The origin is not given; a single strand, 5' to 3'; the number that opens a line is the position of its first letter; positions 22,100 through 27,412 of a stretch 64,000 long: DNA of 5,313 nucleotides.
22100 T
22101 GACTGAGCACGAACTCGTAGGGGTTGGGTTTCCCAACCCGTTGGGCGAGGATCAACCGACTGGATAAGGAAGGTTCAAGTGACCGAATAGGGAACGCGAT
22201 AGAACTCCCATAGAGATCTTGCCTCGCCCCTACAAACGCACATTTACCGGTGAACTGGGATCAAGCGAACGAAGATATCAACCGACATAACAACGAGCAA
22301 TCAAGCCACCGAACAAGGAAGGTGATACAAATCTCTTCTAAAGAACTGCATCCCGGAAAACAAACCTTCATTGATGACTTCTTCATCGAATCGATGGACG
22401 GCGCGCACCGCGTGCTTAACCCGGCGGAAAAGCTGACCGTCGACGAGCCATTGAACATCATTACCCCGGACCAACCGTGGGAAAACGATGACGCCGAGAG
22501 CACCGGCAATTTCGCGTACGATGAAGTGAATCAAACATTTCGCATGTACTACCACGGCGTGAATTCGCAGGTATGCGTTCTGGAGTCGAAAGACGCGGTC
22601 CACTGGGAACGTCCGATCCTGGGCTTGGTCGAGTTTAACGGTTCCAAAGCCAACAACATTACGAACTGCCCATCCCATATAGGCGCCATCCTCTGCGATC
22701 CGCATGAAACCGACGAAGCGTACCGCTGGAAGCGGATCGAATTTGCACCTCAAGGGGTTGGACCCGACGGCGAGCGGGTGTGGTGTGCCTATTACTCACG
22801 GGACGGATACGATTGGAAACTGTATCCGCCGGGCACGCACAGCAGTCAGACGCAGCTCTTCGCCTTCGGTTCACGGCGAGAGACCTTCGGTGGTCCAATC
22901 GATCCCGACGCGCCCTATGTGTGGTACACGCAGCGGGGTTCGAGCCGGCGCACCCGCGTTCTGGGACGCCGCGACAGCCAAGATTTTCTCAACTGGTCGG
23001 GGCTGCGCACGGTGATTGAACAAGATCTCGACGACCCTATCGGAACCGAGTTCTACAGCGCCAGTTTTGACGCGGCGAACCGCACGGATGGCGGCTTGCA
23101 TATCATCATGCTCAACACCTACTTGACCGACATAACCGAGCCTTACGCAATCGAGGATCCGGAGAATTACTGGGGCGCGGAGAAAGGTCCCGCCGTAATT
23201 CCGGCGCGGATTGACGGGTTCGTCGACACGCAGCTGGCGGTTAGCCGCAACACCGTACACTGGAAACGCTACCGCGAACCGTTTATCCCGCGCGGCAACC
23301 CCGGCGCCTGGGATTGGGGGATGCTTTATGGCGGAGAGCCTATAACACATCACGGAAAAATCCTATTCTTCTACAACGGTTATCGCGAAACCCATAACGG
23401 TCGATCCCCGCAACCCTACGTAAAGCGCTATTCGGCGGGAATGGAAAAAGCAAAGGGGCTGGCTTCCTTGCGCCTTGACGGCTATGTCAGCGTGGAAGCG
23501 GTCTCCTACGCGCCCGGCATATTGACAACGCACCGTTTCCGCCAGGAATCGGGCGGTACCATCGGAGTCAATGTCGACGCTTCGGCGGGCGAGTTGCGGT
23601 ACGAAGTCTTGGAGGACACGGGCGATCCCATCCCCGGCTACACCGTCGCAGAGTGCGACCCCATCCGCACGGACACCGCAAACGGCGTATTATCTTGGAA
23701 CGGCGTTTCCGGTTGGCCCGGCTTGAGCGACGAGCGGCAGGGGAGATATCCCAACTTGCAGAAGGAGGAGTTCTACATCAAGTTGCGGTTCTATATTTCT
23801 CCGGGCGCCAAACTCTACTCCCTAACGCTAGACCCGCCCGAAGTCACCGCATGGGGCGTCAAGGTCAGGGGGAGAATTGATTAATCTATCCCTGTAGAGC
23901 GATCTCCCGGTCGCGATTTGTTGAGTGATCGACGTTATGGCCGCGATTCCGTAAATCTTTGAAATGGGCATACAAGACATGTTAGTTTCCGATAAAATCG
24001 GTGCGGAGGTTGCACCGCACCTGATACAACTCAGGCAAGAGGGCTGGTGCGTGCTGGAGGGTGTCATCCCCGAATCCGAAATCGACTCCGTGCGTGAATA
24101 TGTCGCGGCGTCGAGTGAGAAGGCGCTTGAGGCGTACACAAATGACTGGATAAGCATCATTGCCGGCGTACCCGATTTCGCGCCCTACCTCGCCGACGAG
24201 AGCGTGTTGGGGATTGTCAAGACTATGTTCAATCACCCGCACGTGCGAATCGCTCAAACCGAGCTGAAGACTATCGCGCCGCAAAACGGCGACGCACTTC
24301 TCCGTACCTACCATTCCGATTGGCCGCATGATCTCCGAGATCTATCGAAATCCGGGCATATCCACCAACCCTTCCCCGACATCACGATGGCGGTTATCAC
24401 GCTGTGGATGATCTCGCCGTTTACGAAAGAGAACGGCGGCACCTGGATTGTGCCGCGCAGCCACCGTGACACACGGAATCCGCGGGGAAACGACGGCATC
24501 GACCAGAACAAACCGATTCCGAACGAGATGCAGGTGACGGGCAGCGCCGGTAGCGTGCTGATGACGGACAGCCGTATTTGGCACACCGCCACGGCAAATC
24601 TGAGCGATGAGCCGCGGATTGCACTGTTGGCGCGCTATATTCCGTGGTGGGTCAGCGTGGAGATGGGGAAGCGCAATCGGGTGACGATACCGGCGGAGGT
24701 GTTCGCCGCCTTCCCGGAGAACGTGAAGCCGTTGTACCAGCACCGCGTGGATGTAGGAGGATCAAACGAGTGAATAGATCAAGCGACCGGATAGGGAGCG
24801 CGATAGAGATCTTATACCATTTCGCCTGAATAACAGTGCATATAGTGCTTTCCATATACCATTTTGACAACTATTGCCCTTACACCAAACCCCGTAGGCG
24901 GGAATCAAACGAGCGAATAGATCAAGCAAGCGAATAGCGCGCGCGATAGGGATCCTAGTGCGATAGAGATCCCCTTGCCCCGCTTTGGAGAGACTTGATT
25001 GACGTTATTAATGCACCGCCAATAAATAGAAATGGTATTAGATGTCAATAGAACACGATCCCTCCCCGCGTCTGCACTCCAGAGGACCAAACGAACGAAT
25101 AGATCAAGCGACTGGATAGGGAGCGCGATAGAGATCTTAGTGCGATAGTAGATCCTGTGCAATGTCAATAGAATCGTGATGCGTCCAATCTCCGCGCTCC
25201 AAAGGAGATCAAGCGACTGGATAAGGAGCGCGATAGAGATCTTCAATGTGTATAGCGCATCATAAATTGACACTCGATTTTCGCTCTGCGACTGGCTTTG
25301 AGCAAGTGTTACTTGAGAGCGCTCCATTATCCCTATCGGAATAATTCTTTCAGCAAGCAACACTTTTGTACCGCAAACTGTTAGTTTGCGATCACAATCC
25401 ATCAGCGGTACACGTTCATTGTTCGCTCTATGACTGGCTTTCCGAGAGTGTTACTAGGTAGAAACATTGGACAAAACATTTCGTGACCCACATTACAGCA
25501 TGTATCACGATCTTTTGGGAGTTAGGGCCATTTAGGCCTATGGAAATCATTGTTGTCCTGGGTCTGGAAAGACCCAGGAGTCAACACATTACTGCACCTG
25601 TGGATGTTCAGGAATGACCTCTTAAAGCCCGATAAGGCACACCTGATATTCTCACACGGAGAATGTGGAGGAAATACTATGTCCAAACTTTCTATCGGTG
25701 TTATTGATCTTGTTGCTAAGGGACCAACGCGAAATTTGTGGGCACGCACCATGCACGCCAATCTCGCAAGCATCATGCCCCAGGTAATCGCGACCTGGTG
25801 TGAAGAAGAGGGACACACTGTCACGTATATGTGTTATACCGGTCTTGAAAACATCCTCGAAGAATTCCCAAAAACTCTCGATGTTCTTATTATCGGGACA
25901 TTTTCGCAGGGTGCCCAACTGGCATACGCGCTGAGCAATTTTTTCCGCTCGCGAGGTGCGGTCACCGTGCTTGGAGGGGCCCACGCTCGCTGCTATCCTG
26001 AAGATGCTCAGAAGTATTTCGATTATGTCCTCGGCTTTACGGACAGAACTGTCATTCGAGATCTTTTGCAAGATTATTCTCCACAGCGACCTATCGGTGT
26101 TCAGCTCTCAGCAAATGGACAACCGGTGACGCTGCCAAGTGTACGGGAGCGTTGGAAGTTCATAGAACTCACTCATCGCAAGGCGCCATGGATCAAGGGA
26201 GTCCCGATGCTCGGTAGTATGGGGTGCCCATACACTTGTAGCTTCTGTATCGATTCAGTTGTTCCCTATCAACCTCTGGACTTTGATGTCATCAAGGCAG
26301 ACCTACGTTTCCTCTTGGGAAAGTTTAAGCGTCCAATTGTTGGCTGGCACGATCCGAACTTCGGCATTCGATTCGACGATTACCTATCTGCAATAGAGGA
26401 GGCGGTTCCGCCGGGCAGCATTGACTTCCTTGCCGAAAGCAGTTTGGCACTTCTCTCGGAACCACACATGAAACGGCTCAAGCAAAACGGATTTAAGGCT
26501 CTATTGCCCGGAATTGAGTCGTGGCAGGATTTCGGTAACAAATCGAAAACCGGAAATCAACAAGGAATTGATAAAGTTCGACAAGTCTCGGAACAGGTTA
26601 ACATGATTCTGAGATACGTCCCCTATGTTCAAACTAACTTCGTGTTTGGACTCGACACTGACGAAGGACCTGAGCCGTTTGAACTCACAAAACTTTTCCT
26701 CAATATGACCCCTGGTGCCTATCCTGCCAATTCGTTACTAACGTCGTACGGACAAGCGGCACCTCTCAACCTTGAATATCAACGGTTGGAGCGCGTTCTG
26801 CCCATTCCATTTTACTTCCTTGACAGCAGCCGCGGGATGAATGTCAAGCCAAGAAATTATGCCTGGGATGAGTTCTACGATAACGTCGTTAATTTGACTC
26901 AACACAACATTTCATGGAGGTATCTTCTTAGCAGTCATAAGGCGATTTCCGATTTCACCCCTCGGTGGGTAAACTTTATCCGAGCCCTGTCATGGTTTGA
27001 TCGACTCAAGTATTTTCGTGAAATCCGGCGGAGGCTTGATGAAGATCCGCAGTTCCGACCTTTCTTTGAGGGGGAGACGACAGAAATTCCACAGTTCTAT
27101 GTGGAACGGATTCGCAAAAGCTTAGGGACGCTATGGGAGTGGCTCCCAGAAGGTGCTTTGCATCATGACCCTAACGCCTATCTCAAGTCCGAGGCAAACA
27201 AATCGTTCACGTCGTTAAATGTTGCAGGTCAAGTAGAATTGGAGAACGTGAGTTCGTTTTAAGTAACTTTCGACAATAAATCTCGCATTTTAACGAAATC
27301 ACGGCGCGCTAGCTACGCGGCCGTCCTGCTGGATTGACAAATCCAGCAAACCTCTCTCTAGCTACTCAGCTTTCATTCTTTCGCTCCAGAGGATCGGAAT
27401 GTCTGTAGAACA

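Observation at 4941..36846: Candidate non-cellulosomal cohesin-dockerin surface assembly system built on T9SS-secreted eukaryote-like repeat proteins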

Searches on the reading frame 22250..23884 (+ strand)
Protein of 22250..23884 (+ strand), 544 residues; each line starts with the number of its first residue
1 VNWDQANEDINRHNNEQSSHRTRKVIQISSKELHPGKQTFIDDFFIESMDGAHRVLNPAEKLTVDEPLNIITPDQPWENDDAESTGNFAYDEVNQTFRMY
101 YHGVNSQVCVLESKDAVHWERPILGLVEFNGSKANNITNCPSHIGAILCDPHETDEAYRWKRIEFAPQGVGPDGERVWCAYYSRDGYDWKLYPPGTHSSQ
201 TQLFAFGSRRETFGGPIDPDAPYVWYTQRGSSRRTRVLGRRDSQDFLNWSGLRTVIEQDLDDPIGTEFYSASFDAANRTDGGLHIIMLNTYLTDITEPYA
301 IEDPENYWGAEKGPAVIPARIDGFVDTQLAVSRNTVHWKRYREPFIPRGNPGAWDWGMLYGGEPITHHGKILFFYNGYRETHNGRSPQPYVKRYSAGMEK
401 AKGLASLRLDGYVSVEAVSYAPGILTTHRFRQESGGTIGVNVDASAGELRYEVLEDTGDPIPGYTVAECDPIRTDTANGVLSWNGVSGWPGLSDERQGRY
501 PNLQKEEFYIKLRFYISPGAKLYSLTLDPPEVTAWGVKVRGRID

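Call 3: search_protein_families(library=pfam, proteins=[window:22250-23884:+], max_evalue=0.01)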
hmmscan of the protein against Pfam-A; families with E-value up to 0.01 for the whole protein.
window:22250-23884:+ (544 aa): 0 families

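Call 8: search_protein_families(library=ncbifam, proteins=[window:22250-23884:+], max_evalue=0.01)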
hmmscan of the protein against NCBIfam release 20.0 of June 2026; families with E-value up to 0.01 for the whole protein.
window:22250-23884:+ (544 aa): 0 families

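Call 83: search_solved_structures(query=window:22250-23884:+, max_evalue=1)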
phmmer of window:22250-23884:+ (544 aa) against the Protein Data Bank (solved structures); distinct sequences matched with E-value up to 1: 16.
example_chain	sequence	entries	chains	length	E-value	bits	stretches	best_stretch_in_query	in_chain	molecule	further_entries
6f0q_A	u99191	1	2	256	4.3e-05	25.5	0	195-257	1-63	Pizza6-AYW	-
6f0s_A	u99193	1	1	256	0.00012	24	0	195-261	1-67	Pizza6-SYW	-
6i39_A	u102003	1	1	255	0.00018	23.4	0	198-255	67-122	v31Pizza6-AYW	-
6i3a_A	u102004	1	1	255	0.00025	23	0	198-256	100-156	v22Pizza6-AYW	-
6i3b_A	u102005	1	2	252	0.0003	22.8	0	199-256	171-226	cPizza6-AYW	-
6i37_A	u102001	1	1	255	0.00045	22.2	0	199-256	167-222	nv1Pizza6-AYW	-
6i38_A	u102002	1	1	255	0.00045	22.2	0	198-255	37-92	nv2Pizza6-AYW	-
7zpz_A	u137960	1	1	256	0.00073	21.5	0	199-260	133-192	Pizza6-TSR-TSH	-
7zpw_A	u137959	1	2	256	0.0038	19.1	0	199-260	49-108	Pizza6-TSK-TSH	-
6f0t_A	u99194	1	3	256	0.0054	18.6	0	197-260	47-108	Pizza6-SFW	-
7zph_A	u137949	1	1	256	0.013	17.3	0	197-259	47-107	Pizza6-TNK-RSH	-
7zcj_A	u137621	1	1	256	0.014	17.3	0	199-258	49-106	Pizza6-TNH-TSH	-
6qsd_A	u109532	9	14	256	0.31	12.8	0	195-260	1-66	Pizza6S | Pizza6-S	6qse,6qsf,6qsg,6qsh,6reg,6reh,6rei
3wwa_A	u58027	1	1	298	0.38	12.5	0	195-257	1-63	Pizza7H protein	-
6rej_A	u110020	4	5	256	0.44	12.3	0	195-258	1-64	Pizza6-SH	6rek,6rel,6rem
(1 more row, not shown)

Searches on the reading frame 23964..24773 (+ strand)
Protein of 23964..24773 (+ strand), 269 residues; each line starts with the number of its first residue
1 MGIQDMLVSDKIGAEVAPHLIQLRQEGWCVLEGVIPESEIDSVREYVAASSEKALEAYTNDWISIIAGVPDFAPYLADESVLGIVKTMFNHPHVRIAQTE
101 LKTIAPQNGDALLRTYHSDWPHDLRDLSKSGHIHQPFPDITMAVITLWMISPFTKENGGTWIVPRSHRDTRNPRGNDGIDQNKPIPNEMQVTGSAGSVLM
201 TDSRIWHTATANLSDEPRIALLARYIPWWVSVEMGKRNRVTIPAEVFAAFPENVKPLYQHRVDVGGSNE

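Call 9: search_protein_families(library=pfam, proteins=[window:23964-24773:+], max_evalue=0.001)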
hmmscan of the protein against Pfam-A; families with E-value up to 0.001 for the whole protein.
window:23964-24773:+ (269 aa): 1 family
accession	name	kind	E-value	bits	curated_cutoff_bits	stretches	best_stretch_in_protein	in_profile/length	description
PF05721.19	PhyH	-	1.2e-15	58.8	22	1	24-220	2-213/213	Phytanoyl-CoA dioxygenase (PhyH)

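Call 93: find_encoding_contigs(protein=window:23964-24773:+, flank=10000, max_places=4)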
Protein window:23964-24773:+ (269 aa): no gene with exactly this product is on record in the collection.

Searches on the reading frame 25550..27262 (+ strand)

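Call 3: search_protein_families(library=pfam, proteins=[window:25550-27262:+], max_evalue=0.01)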
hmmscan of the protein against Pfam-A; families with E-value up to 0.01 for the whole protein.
window:25550-27262:+ (570 aa): 2 families
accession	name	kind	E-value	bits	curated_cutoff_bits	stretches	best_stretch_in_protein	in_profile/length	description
PF04055.27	Radical_SAM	-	1.2e-05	25.9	29.5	1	224-343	5-129/166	Radical SAM superfamily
PF02310.24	B12-binding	-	0.0057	16.9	32.1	0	78-162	18-111/121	B12 binding domain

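Call 8: search_protein_families(library=ncbifam, proteins=[window:25550-27262:+], max_evalue=0.01)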
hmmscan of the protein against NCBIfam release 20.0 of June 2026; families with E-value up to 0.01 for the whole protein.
window:25550-27262:+ (570 aa): 1 family
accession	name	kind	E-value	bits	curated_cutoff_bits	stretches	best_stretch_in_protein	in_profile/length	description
TIGR04013.1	B12_SAM_MJ_1487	hypoth_equivalog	1.5e-06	27.3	251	1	78-234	14-168/382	TIGR04013 family B12-binding domain/radical SAM domain-containing protein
